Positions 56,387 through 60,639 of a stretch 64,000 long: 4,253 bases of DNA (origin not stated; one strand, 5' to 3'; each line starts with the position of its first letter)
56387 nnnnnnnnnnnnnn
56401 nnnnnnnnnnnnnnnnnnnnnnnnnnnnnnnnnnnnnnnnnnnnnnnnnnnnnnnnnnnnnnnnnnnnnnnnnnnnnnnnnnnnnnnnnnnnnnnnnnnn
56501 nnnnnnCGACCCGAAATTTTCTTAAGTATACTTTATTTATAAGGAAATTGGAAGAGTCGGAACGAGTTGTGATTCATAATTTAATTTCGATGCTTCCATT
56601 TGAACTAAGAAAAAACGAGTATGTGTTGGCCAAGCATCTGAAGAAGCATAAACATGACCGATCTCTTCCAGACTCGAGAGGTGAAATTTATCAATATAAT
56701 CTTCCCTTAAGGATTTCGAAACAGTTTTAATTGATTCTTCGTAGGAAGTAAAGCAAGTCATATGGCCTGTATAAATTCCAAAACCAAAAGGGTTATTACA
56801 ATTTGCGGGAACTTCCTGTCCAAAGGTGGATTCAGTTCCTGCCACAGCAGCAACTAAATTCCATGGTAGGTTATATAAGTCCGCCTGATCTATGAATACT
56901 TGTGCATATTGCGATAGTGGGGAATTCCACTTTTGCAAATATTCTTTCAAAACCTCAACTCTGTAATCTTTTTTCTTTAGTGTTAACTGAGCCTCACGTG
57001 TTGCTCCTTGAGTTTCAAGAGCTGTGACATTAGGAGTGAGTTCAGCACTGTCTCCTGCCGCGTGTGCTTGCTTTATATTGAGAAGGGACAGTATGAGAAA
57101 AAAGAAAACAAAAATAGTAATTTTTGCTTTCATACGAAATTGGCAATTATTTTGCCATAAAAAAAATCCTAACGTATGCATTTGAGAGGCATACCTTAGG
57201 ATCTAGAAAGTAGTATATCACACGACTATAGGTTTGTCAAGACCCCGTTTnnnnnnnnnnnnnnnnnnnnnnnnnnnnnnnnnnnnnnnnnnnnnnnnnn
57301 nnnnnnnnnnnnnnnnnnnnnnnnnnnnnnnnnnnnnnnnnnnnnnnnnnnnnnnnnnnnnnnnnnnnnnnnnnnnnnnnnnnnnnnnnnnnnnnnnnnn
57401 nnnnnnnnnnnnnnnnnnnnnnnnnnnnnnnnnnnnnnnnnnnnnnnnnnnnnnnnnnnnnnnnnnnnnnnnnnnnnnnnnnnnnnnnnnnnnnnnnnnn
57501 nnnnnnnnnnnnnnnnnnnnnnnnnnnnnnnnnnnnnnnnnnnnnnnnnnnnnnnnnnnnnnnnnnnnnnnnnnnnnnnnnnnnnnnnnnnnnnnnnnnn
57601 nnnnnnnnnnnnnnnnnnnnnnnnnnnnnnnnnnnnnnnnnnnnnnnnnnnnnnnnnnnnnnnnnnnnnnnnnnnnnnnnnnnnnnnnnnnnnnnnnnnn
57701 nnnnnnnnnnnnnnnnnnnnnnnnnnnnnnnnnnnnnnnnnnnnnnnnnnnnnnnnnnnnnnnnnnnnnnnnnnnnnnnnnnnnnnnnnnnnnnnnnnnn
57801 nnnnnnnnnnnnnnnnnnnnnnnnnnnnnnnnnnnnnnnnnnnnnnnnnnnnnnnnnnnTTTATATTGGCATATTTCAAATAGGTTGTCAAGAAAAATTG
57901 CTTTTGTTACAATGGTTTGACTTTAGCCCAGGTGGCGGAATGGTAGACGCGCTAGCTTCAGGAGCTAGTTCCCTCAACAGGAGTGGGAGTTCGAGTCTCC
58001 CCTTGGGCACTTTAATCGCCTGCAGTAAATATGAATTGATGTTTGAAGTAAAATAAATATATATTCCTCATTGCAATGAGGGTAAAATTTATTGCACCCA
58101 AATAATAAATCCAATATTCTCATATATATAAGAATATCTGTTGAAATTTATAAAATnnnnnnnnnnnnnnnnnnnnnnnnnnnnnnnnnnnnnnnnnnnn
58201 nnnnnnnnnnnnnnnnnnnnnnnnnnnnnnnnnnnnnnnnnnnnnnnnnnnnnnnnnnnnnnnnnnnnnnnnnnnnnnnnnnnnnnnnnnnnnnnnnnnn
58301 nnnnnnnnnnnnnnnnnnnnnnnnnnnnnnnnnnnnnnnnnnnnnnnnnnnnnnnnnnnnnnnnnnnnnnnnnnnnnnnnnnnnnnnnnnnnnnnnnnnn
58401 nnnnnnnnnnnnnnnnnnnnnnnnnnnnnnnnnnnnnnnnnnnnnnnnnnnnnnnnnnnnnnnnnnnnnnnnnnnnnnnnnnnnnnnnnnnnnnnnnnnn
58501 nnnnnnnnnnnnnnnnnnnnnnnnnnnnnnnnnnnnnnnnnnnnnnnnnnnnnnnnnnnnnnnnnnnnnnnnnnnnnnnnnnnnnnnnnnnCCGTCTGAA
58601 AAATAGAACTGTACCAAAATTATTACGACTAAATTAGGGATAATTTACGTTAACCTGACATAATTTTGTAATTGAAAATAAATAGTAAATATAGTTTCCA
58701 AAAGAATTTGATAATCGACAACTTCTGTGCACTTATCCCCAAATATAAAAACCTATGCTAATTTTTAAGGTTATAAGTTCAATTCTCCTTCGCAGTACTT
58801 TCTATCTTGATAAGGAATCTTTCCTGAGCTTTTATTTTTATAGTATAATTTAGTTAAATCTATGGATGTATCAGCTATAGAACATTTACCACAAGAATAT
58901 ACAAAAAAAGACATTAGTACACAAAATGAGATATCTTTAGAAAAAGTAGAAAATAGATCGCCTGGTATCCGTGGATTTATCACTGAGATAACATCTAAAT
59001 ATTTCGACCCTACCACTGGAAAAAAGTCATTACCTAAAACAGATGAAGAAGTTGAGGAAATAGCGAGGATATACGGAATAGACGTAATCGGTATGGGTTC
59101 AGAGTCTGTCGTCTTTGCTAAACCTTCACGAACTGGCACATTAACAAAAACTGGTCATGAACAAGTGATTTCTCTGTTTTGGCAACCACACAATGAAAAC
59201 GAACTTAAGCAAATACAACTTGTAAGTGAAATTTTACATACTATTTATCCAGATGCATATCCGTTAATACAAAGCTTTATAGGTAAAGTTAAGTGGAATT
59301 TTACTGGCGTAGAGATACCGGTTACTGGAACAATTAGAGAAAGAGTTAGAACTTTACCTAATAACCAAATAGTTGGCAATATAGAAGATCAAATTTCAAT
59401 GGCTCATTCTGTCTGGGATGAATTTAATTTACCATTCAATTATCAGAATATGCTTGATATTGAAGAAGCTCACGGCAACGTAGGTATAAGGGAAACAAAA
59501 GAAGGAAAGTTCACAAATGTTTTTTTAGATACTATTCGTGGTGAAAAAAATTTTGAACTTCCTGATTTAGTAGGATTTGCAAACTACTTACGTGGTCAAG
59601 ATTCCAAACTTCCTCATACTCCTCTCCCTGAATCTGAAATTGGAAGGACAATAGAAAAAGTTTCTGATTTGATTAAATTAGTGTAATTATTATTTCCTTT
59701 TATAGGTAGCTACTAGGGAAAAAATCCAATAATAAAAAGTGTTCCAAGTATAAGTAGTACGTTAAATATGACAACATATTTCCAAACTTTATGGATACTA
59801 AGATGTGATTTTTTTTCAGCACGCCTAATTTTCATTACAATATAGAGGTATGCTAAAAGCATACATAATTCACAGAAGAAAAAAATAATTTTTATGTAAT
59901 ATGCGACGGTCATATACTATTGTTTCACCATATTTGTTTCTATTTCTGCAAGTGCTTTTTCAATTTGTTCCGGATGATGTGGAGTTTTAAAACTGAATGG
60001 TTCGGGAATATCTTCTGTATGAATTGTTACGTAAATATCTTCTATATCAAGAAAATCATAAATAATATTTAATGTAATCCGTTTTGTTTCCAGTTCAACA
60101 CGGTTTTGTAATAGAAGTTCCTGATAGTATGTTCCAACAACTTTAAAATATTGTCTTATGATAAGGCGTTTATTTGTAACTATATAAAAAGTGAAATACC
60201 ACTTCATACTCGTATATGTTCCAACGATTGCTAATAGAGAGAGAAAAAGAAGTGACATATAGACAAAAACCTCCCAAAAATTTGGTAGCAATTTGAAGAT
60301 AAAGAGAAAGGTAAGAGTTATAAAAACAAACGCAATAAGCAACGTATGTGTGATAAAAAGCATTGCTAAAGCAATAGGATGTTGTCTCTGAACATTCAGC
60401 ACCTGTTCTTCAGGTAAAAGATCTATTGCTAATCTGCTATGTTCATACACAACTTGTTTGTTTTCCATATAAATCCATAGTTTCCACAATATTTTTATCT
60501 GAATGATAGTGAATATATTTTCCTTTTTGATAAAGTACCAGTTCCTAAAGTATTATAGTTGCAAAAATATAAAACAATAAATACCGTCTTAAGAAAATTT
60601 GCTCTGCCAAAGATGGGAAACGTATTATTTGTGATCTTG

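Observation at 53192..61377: Three-gene module (Crp/Fnr regulator, bPH_2 membrane protein, tiny 2-TM protein) present twice 6 kb apart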

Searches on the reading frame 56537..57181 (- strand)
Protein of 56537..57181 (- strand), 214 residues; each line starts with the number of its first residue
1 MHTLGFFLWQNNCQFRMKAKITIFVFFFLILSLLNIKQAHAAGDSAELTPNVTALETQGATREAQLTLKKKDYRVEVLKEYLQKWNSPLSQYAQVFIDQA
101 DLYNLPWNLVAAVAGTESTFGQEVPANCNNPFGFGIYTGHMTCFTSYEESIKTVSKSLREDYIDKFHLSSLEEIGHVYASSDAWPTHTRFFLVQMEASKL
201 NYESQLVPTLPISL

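Call 75: search_protein_families(library=pfam, proteins=[window:56537-57181:-], max_evalue=0.001)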
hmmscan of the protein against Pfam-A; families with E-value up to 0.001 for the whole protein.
window:56537-57181:- (214 aa): 1 family
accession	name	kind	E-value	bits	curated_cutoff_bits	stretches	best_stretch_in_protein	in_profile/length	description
PF01832.25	Glucosaminidase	-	0.0001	23.4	30.2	1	94-179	2-105/123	Mannosyl-glycoprotein endo-beta-N-acetylglucosaminidase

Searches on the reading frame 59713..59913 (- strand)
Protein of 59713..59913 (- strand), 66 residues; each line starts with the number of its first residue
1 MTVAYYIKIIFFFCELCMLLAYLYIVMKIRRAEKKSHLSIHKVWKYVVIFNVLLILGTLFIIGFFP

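Call 4: search_protein_families(library=pfam, proteins=[window:59713-59913:-], max_evalue=1)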
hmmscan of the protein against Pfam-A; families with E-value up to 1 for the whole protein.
window:59713-59913:- (66 aa): 3 families
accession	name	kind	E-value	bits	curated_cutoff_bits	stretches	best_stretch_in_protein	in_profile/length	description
PF10032.14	Pho88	-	0.0049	16.6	25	1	2-40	27-65/184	Phosphate transport (Pho88)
PF07314.17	Lit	-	0.031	14.8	24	1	7-64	83-141/176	Lipoprotein intramolecular transacylase Lit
PF13965.12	SID-1_RNA_chan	-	0.95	8.3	28.7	0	9-52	481-523/594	dsRNA-gated channel SID-1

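Call 8: search_protein_families(library=ncbifam, proteins=[window:59713-59913:-], max_evalue=1)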
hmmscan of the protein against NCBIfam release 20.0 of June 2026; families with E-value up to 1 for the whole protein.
window:59713-59913:- (66 aa): 0 families

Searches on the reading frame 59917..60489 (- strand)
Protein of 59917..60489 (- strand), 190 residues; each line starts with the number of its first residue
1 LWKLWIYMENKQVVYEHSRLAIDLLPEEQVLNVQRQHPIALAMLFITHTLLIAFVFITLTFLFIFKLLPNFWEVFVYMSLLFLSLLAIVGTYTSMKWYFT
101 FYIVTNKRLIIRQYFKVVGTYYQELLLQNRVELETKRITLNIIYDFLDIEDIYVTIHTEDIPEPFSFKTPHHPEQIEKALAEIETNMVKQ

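Call 4: search_protein_families(library=pfam, proteins=[window:59917-60489:-], max_evalue=1)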
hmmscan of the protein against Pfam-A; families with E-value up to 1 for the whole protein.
window:59917-60489:- (190 aa): 0 families

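Call 8: search_protein_families(library=ncbifam, proteins=[window:59917-60489:-], max_evalue=1)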
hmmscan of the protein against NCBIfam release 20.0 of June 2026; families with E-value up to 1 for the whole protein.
window:59917-60489:- (190 aa): 0 families

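Call 34: find_homologous_proteins(query=window:59917-60468:-, max_evalue=0.001)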
Query window:59917-60468:- (183 aa): 6 proteins with E <= 0.001 among 147 candidates.
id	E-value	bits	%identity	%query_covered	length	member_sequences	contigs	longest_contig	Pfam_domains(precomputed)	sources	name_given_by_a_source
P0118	6.0e-112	390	100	100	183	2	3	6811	-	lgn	-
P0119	7.7e-89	314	77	100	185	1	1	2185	-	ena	-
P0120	1.2e-73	265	65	99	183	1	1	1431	-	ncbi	-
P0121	8.0e-70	253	63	100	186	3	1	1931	-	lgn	-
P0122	1.3e-67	245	61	98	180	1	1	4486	-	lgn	-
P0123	3.7e-66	241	61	100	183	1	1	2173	-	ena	-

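Call 36: find_encoding_contigs(protein=P0118, flank=6000, max_places=3)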
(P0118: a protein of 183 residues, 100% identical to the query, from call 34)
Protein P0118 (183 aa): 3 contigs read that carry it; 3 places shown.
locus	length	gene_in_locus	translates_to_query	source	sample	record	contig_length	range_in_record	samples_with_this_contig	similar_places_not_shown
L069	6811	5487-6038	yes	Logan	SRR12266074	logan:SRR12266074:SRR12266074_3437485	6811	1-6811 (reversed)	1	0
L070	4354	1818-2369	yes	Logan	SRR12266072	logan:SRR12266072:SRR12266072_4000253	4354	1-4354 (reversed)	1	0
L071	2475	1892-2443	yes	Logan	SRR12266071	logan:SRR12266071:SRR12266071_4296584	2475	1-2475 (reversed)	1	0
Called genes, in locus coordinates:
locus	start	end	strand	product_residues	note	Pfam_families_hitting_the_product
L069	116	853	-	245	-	PF00149:Metallophos, PF12850:Metallophos_2 (faint)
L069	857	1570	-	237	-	PF09970:DUF2204 (weak), PF14907:NTP_transf_5 (weak)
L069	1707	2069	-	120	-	-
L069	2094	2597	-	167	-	-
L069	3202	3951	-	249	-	PF00106:adh_short, PF08659:KR, PF13561:adh_short_C2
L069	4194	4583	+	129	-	-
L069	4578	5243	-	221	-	PF00027:cNMP_binding, PF13545:HTH_Crp_2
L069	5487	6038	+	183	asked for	-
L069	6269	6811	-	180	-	?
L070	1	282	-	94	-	?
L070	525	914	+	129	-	-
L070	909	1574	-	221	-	PF00027:cNMP_binding, PF13545:HTH_Crp_2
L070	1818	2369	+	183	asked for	-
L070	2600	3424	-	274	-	-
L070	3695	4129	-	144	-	PF13420:Acetyltransf_4 (weak), PF00583:Acetyltransf_1, PF13673:Acetyltransf_10, PF08445:FR47 (weak), PF13508:Acetyltransf_7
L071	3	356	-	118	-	?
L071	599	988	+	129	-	-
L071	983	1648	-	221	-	PF00027:cNMP_binding, PF13545:HTH_Crp_2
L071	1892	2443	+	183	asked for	-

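Call 37: find_encoding_contigs(protein=P0122, flank=6000, max_places=3)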
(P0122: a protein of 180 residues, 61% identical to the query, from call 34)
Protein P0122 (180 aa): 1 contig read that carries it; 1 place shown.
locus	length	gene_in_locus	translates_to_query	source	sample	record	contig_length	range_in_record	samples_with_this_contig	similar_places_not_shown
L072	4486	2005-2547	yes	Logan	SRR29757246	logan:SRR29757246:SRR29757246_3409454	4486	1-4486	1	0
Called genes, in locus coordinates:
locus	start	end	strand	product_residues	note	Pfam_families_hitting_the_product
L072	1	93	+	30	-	?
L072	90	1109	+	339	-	PF01208:URO-D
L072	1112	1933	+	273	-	PF03239:FTR1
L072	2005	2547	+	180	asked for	-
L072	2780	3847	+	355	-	PF00294:PfkB, PF08543:Phos_pyr_kin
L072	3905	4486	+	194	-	?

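Call 39: find_encoding_contigs(protein=P0119, flank=3000, max_places=2)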
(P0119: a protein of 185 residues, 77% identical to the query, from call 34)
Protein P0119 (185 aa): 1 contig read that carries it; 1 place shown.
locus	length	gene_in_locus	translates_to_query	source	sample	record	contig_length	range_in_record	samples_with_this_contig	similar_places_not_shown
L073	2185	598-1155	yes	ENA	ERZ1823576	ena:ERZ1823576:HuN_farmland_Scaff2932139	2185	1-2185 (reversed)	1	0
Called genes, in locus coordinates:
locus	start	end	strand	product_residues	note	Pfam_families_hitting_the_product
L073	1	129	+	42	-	?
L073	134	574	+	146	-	PF01243:PNPOx_N, PF16242:Pyrid_ox_like (weak)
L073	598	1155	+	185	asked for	-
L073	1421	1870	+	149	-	PF10648:Gmad2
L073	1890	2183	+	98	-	?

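Call 40: find_encoding_contigs(protein=P0123, flank=3000, max_places=2)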
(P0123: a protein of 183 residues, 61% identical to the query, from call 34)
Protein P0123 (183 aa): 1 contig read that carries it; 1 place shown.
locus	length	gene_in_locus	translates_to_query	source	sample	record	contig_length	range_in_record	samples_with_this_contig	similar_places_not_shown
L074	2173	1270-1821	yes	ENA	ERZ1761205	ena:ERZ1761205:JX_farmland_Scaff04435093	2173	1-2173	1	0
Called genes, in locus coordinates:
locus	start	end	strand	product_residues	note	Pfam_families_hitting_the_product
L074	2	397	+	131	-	?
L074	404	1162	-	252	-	PF01145:Band_7, PF13421:Band_7_1 (weak)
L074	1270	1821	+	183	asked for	-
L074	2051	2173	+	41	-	?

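Call 59: search_protein_families(library=pfam, proteins=[P0123], max_evalue=0.01)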
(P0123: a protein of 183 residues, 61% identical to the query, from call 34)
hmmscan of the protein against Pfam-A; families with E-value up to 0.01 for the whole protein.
P0123 (183 aa): 0 families

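Call 94: predict_structure(alignment_id=A4)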
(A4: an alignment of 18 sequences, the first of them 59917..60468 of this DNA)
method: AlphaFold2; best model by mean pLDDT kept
length: 183 residues; sequences in the alignment: 18
mean_pLDDT: 74.1   pTM: 0.56
mean pLDDT of the five models: 74.1, 71.2, 68.0, 66.5, 63.6
residues with pLDDT >= 90: 0; 70-90: 141; 50-70: 30; < 50: 12
segments of 3 or more residues with pLDDT < 50: 1-12
pLDDT, mean of each block of 10 residues (from residue 1): 40 61 75 81 86 78 79 86 81 79 71 69 71 73 80 76 78 74 64
secondary structure, 60 per line:
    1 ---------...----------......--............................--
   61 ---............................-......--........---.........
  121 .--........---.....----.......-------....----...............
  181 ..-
elements in order: E23-28 H31-58 H64-91 E93-98 E101-108 E112-121 E124-131 H135-139 E144-150 E158-161 H166-182
